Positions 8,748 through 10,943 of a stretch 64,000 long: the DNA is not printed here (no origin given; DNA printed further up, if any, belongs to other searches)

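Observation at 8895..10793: PAP2/vanadium-haloperoxidase-like catalytic domain fused to an RTX calcium-binding repeat tail; no N-terminal signal peptide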

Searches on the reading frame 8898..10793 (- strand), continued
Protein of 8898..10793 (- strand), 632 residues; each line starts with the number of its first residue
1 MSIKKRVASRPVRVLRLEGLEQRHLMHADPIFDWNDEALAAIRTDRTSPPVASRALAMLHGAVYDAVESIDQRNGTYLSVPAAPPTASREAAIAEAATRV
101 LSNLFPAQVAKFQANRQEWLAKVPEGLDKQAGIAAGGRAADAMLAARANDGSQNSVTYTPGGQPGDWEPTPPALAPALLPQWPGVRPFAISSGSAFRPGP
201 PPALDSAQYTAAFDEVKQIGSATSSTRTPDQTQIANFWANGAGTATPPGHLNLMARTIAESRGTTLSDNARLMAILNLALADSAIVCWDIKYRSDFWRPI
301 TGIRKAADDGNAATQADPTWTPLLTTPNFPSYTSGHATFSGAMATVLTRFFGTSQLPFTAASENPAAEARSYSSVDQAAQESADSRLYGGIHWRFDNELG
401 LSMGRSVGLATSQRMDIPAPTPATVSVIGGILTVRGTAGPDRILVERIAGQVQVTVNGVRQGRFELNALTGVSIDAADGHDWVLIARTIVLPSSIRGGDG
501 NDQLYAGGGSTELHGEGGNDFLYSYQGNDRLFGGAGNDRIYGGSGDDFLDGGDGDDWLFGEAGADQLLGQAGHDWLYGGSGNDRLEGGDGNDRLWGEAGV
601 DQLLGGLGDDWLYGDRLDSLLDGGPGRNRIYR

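Call 33: predict_structure(alignment_id=A1)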
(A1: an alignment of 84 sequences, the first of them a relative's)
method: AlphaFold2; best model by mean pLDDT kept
length: 632 residues; sequences in the alignment: 84
mean_pLDDT: 92.9   pTM: 0.90
mean pLDDT of the five models: 92.9, 92.6, 92.0, 91.1, 90.5
residues with pLDDT >= 90: 540; 70-90: 63; 50-70: 13; < 50: 16
segments of 3 or more residues with pLDDT < 50: 1-3, 15-26
pLDDT, mean of each block of 10 residues (from residue 1): 50 47 57 98 96 98 97 90 94 99 98 97 94 98 97 83 88 80 90 92 97 98 97 96 94 97 94 98 95 93 95 97 93 95 98 97 94 98 98 97 98 86 88 94 96 97 96 95 97 96 97 96 97 97 97 97 97 96 96 94 96 90 94 87
secondary structure, 60 per line:
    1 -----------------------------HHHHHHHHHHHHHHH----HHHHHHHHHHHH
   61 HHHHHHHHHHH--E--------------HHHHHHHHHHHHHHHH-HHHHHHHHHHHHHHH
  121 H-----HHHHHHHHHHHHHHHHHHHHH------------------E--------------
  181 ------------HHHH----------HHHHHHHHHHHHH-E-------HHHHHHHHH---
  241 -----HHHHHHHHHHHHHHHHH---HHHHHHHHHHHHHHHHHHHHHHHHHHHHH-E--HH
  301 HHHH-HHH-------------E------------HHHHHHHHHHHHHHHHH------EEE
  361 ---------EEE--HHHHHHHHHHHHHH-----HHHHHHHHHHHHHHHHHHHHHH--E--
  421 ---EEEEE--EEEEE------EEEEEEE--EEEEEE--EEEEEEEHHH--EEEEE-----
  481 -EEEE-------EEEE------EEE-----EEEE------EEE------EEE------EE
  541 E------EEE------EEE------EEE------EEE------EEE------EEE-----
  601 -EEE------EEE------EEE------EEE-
elements in order: H30-44 H49-71 H89-104 H106-121 H127-147 H193-196 H207-219 H229-237 H246-262 H266-294 H299-304 H335-351 E358-360 E370-372 H375-388 H394-415 E424-428 E431-435 E442-448 E451-456 E459-465 E471-475 E482-485 E493-496 E503-505 E511-514 E521-523 E530-532 E539-541 E548-550 E557-559 E566-568 E575-577 E584-586 E593-595 E602-604 E611-613 E620-622 E629-631
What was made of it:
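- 8895..10793 (-): Complete gene, 632 aa plus stop: leader, VHPO-like catalytic domain, beta-sandwich linker and RTX beta-roll. AF2 model has mean pLDDT 92.9 and pTM 0.90 (call 33).
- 10707..10793 (-): N-terminal leader, residues 1-29. It is hydrophilic and basic, and disordered in the model. It has no Sec, Tat or lipoprotein features. pLDDT about 50 for residues 1-29 (call 33).
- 9339..9524 (-): Beta-sandwich linker module, residues 424-485. Seven or eight strands with pLDDT 86-97 (call 33).
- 8898..9311 (-): RTX calcium-binding beta-roll, residues 495-632: 15 in-register nonapeptides and a 3-residue end (IYR). A strand every 9 residues up to residue 631, with pLDDT 87-97 (call 33).
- On Vanadium-dependent haloperoxidase (VHPO) family: AF2 model pLDDT 92.9 (call 33).
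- On RTX protein (Pfam HemolysinCabind): Strands recur every 9 residues in the model (call 33).
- Call 33: the model is confident.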

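Call 35: fold_search(model_id=the predicted structure, library=pdb)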
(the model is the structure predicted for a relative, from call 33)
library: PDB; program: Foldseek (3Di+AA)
matches with E <= 10: 390; with E <= 0.001: 32
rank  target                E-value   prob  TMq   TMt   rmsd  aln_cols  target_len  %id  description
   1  4usz                  2.3e-21  1.00  0.55  0.83   2.9       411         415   30  Crystal structure of the first bacterial vanadium dependant iodoperoxidase (released 2014-10-08)
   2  4cit                  7.1e-21  1.00  0.55  0.83   2.9       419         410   30  Crystal structure of the first bacterial vanadium dependant iodoperoxidase (released 2014-10-08)
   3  1vnc                  6.0e-17  1.00  0.47  0.51   8.2       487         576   25  CHLOROPEROXIDASE FROM THE FUNGUS CURVULARIA INAEQUALIS (released 1996-11-08)
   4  1vne                  7.6e-17  1.00  0.47  0.51   7.1       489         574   25  CHLOROPEROXIDASE FROM THE FUNGUS CURVULARIA INAEQUALIS: MUTANT D292A (released 1999-08-11)
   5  1vni                  9.1e-17  1.00  0.51  0.56   5.8       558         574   24  CHLOROPEROXIDASE FROM THE FUNGUS CURVULARIA INAEQUALIS: RECOMBINANT HOLO-CHLOROPEROXIDASE (released 1999-08-11)
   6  1idu                  9.1e-17  1.00  0.49  0.54   8.1       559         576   22  CRYSTAL STRUCTURE OF THE PEROXIDE FORM OF THE VANADIUM-CONTAINING CHLOROPEROXIDASE FROM CURVULARIA INAEQUALIS (released 2001-04-11)
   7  1vnf                  1.9e-16  1.00  0.51  0.56   5.8       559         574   24  CHLOROPEROXIDASE FROM THE FUNGUS CURVULARIA INAEQUALIS: MUTANT R360A (released 1999-08-11)
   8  1vng                  2.3e-16  1.00  0.46  0.51   8.1       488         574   25  CHLOROPEROXIDASE FROM THE FUNGUS CURVULARIA INAEQUALIS: MUTANT H404A (released 1999-08-11)
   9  8cxl_A                3.8e-16  1.00  0.49  0.64   5.3       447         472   20  Structure of NapH3, a vanadium-dependent haloperoxidase homolog catalyzing the stereospecific alpha-hydroxyketone rear (released 2022-08-31)
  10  8cxl_B                4.4e-16  1.00  0.48  0.64   5.8       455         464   21  Structure of NapH3, a vanadium-dependent haloperoxidase homolog catalyzing the stereospecific alpha-hydroxyketone rear (released 2022-08-31)
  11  3bb0                  4.6e-16  1.00  0.51  0.56   6.1       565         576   22  Crystal Structure of a Trapped Phosphate-Intermediate in Vanadium Apochloroperoxidase Catalyzing a Dephosphorylation Rea (released 2008-02-12)
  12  1vnh                  6.3e-16  1.00  0.51  0.56   5.6       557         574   24  CHLOROPEROXIDASE FROM THE FUNGUS CURVULARIA INAEQUALIS: MUTANT H496A (released 1999-08-11)
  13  9l8x_A                1.6e-14  1.00  0.47  0.63   5.3       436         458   19  The crystal structure of Halogenases XhnO11 complex with vanadate (released 2025-12-31)
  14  3w36_B                6.8e-14  1.00  0.49  0.65   5.2       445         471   18  Crystal structure of holo-type bacterial Vanadium-dependent chloroperoxidase (released 2013-12-11)
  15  3w36_A                1.0e-13  1.00  0.48  0.63   5.3       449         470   18  Crystal structure of holo-type bacterial Vanadium-dependent chloroperoxidase (released 2013-12-11)
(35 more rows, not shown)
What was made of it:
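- On Vanadium-dependent haloperoxidase (VHPO) family: Foldseek target-normalised TM 0.83 to 4USZ; the next hits are all VHPOs (call 35).
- Apo-chloroperoxidase can catalyse dephosphorylation (PDB 3BB0 title, call 35).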

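Call 36: search_protein_families(library=pfam, alignment_id=A1, max_evalue=1)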
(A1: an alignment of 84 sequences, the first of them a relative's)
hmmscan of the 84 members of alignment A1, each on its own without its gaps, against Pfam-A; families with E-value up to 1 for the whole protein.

A. member 1, P0001 (632 aa): 5 families
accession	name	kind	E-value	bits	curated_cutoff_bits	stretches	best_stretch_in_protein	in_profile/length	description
PF00353.25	HemolysinCabind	-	5e-42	141.9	23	6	526-558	4-36/36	RTX calcium-binding nonapeptide repeat (4 copies)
PF01569.27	PAP2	-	2.1e-08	34.4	27.2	1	275-413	4-123/130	PAP2 superfamily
PF17897.7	VCPO_N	-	1.1e-05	25.8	29.3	1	42-116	32-117/216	Vanadium chloroperoxidase N-terminal domain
PF21167.2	DUF6851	-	0.0039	18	27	1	59-154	2-104/140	Domain of unknown function (DUF6851)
PF22778.2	VCPO_2nd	-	0.011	16.2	27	1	281-367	11-114/177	VCPO second helical-bundle domain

B. families by the number of members that match (of 84 scanned): 23 families
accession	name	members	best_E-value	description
PF00353.25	HemolysinCabind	84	8.6e-43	RTX calcium-binding nonapeptide repeat (4 copies)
PF01569.27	PAP2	83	2.4e-13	PAP2 superfamily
PF17897.7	VCPO_N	73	1.1e-10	Vanadium chloroperoxidase N-terminal domain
PF22778.2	VCPO_2nd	72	1.7e-06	VCPO second helical-bundle domain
PF21167.2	DUF6851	67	4.6e-07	Domain of unknown function (DUF6851)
PF07595.18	Planc_extracel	55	1.2e-06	Planctomycete extracellular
PF18076.6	FGAR-AT_N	3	0.15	Formylglycinamide ribonucleotide amidotransferase N-terminal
PF09839.14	DUF2066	2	0.0081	Uncharacterized protein conserved in bacteria (DUF2066)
PF11235.13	Med25_SD1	2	0.065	Mediator complex subunit 25 synapsin 1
PF09858.14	DUF2085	2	0.068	Predicted membrane protein (DUF2085)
PF24255.1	DUF7456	2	0.2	Family of unknown function (DUF7456)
PF01620.22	Pollen_allerg_2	1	0.048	Ribonuclease (pollen allergen)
PF00118.29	Cpn60_TCP1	1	0.07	TCP-1/cpn60 chaperonin family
PF08548.17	Peptidase_M10_C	1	0.092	Peptidase M10 serralysin C terminal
PF18401.7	Thioredoxin_13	1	0.12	Thioredoxin-like domain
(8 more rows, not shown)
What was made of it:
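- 10710..10757 (-): Planctomycete N-terminal motif, residues 13-28, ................. It matches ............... (PF07595 type). 55/84 hit PF07595 (call 36).
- On Planctomycete extracellular motif (Pfam PF07595): However, 55/84 aligned homologues hit (best 1.2e-6, call 36).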

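Call 44: find_related_loci(query=A1, collection=genome_contigs, flank=6000)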
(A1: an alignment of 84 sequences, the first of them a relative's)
Query A1 (632 aa) in genome_contigs; peptide patterns used: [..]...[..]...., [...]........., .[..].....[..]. (x = any residue, [..] = any of these).
599 stretches matched a pattern (row limit reached: there are more); 522 encode a relative of the query (tblastn E <= 1e-3); the best 80 are kept; 80 distinct loci.
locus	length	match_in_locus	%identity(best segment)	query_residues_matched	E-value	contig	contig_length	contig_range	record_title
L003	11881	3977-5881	51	5-632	0e+0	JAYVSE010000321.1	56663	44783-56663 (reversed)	MAG: Planctomycetaceae bacterium isolate GL74_DN_concoct_140 GL74_DN_concoct_140_320, whole genome shotgun sequence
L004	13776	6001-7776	51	4-630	5e-179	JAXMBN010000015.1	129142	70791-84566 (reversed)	MAG: Pirellulales bacterium isolate STL-PLA37 C4.49.fa-15, whole genome shotgun sequence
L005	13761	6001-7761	51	8-595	1e-176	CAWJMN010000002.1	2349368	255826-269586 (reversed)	MAG: uncultured Planctomycetaceae bacterium isolate MFD02832.bin.1.28 genome assembly, contig: contig_8768, whole genome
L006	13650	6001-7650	53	12-632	3e-171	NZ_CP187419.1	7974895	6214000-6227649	Anatilimnocola sp. NA78 chromosome, complete genome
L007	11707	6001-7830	49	13-631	7e-171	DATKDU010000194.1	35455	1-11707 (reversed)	MAG TPA_asm: Pirellulaceae bacterium isolate SMAG_U14481 k141_1899811, whole genome shotgun sequence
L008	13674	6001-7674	53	1-559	1e-169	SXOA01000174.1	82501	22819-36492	MAG: Planctomycetaceae bacterium isolate F1-120-MAGs210 F1-120__c775795, whole genome shotgun sequence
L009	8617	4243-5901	49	14-631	9e-169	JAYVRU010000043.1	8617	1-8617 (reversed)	MAG: Candidatus Kuenenia sp. isolate GL73_DN_metabat_110_sub GL73_DN_metabat_110_sub_42, whole genome shotgun sequence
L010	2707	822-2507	50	4-626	7e-179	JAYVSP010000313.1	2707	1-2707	MAG: Planctomyces sp. isolate GL74_DN_concoct_38_sub GL74_DN_concoct_38_sub_312, whole genome shotgun sequence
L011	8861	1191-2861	50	3-577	3e-162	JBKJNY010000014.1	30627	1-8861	MAG: Pirellulaceae bacterium isolate ant_bin.39 S1Ck117_5610426_flag_0_multi_25.9918_len_30627, whole genome shotgun seq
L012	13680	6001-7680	53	6-632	3e-160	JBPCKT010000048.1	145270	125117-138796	MAG: Pirellulaceae bacterium isolate TH_ant_mag_59 S1Ck127_3180343_flag_1_multi_21.9986_len_145270, whole genome shotgun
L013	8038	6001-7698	48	2-631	3e-160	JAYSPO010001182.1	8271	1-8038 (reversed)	MAG: Candidatus Kuenenia sp. isolate GFS_11547 GFS_11547_1181, whole genome shotgun sequence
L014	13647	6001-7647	49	18-631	1e-158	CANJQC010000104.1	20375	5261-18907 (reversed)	MAG: Planctomycetaceae bacterium isolate RH-23may17-685 genome assembly, contig: RH-23may17-C19320, whole genome shotgun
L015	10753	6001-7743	47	5-586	3e-158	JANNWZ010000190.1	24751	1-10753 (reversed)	MAG: Mariniblastus sp. isolate VAR_34_metabat_294 VAR_34_k141_308484, whole genome shotgun sequence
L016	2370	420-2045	51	17-630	3e-166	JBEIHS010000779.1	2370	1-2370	MAG: Planctomycetaceae bacterium isolate Sample-102-S76-bin-37 Sample_102_S76-bin_37-k141_1339174, whole genome shotgun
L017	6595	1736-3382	48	18-630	6e-154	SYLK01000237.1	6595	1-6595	MAG: Planctomyces sp. isolate F1-80-MAGs062 F1-80__c214158, whole genome shotgun sequence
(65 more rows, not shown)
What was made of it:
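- This is my reading of the record titles in call 44. Many homologues come from freshwater MAGs (call 44), where P limitation is common.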
